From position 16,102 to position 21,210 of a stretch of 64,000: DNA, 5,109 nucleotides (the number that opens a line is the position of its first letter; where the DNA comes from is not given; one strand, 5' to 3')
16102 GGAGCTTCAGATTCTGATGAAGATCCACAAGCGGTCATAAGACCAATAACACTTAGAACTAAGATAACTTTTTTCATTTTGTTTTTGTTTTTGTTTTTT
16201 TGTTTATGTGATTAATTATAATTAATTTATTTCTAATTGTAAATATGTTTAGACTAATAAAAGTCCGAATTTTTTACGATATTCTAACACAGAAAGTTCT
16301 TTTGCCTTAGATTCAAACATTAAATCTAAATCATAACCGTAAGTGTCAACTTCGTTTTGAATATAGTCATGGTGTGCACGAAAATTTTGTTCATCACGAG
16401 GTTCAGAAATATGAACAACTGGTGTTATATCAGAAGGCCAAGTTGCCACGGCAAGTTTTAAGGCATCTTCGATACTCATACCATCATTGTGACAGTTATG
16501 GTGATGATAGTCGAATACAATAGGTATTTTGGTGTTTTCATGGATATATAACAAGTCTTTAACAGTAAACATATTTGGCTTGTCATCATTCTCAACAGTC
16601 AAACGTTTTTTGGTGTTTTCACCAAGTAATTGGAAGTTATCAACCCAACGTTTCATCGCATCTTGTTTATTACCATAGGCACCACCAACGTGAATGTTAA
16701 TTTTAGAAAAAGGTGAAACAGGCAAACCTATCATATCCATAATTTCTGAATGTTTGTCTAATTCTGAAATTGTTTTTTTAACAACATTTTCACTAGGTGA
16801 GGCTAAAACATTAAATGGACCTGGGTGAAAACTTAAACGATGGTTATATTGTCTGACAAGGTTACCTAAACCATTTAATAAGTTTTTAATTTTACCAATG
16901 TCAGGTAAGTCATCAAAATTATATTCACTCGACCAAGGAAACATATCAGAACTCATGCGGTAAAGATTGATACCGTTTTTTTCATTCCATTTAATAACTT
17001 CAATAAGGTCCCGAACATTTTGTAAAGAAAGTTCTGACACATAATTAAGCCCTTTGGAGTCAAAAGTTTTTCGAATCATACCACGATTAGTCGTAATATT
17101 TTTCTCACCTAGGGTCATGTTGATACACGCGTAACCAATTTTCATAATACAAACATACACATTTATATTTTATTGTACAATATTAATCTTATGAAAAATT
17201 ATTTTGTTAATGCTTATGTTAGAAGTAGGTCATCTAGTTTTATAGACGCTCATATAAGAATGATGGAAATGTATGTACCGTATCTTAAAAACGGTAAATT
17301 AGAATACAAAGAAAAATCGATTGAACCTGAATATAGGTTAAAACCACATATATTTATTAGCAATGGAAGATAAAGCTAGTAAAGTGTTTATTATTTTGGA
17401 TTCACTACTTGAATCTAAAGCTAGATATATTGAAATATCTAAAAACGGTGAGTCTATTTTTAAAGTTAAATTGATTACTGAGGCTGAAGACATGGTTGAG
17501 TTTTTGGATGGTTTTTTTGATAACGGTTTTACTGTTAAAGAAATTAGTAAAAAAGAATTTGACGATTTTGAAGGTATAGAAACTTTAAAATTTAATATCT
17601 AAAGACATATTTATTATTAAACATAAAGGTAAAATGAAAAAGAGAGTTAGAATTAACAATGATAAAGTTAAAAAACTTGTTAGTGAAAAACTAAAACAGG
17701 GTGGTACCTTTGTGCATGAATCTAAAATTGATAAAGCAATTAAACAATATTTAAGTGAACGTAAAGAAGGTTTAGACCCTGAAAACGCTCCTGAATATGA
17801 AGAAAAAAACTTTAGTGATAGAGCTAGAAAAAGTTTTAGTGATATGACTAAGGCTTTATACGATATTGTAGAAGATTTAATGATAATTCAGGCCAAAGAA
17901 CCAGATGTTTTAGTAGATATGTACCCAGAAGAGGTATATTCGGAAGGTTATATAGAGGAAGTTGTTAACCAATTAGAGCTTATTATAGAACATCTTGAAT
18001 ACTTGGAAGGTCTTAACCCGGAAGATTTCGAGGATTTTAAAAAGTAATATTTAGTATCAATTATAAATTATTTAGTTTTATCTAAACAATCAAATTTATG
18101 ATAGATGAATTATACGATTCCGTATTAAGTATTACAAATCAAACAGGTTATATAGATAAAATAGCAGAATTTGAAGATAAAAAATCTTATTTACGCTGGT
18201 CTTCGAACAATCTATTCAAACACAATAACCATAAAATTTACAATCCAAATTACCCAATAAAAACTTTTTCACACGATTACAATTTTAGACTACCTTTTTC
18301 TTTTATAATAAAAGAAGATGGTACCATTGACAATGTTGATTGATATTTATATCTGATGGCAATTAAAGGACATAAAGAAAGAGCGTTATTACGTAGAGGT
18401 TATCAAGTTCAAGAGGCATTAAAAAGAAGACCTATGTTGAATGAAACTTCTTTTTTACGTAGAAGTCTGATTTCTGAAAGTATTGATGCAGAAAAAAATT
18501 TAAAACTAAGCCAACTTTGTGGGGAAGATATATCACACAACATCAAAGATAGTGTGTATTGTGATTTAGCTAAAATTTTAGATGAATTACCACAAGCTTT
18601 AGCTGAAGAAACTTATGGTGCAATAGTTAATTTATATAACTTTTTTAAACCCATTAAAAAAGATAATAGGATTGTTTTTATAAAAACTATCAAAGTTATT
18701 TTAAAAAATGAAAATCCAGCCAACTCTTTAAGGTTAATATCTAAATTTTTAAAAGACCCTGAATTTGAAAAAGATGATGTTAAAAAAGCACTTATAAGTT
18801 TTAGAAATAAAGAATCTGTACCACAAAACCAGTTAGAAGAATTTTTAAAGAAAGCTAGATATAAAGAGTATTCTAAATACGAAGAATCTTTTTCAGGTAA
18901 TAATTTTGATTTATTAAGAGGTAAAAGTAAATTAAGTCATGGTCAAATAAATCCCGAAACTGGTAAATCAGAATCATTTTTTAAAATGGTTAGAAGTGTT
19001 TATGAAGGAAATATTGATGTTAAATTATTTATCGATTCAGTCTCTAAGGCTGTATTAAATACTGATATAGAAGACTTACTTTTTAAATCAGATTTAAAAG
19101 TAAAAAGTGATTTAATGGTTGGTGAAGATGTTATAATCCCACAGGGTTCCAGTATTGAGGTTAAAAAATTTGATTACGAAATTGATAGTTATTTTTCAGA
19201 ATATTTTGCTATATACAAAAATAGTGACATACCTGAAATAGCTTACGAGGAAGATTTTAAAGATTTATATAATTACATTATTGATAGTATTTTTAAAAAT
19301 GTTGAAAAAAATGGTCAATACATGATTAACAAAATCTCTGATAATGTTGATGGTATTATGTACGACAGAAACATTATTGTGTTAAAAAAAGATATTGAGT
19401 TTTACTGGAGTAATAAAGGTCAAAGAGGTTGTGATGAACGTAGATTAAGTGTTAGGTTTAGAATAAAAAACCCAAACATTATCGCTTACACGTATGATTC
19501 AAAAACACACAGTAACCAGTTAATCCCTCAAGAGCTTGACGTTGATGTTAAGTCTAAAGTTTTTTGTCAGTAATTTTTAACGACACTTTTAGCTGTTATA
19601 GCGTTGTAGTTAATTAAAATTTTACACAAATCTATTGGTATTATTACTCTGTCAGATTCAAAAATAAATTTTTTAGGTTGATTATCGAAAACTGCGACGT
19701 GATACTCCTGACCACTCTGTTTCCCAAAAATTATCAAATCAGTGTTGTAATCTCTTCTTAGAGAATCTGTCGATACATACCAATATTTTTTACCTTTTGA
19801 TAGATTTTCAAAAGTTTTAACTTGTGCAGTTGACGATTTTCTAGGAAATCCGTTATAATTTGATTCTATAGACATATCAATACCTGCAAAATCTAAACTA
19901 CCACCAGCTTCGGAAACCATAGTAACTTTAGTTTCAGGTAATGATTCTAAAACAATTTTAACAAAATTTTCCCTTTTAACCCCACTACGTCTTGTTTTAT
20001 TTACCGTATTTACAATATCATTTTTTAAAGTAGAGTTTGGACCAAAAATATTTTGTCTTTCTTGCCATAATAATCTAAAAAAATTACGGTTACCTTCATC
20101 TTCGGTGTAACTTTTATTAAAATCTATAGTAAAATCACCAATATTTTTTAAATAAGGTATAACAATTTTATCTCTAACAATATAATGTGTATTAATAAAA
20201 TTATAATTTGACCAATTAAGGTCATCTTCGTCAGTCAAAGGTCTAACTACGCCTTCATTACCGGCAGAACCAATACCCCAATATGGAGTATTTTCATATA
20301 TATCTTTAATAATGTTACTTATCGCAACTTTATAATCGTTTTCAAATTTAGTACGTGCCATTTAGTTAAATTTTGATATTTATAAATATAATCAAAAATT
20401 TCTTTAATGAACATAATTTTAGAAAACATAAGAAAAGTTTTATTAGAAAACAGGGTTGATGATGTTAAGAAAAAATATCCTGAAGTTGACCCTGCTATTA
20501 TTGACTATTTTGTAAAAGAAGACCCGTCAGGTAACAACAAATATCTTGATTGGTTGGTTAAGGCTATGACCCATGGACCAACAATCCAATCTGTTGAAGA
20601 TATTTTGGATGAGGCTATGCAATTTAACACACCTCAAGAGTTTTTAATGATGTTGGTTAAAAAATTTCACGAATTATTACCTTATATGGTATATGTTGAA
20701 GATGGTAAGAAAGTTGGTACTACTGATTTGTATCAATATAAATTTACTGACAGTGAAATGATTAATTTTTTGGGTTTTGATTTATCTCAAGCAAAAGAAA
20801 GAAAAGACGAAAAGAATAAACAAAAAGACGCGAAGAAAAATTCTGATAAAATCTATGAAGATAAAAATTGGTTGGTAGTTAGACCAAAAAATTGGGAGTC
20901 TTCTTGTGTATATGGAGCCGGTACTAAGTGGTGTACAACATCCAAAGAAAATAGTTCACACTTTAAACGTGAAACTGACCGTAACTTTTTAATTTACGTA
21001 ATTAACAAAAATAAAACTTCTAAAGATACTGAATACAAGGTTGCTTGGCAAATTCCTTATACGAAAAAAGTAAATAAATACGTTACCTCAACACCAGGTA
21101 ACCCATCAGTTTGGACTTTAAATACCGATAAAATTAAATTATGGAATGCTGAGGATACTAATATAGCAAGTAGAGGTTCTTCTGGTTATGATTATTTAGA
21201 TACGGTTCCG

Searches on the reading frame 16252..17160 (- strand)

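Call 12: search_protein_families(library=pfam, proteins=[window:16252-17160:-], max_evalue=0.01)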
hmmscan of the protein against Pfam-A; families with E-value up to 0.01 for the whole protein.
window:16252-17160:- (303 aa): 2 families
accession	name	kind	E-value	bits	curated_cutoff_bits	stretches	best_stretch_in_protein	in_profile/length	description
PF03851.20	UvdE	-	1e-68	232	24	1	8-270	1-266/275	UV-endonuclease UvdE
PF01261.30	AP_endonuc_2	-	6.1e-07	29.8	31.1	1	96-264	31-199/249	Xylose isomerase-like TIM barrel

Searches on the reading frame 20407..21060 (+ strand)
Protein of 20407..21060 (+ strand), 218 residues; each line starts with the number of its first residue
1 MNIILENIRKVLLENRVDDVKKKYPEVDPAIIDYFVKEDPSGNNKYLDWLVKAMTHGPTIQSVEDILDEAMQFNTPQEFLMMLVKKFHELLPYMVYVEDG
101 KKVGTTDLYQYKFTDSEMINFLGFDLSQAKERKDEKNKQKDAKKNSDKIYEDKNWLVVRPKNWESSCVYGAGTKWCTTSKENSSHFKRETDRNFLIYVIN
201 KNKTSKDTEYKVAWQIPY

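Call 60: search_dna_similar(query=window:20407-21060:+, collection=phages, mode=protein, max_evalue=0.01, max_rows=40)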
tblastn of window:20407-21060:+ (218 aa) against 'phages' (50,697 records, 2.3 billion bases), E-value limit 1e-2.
No match.
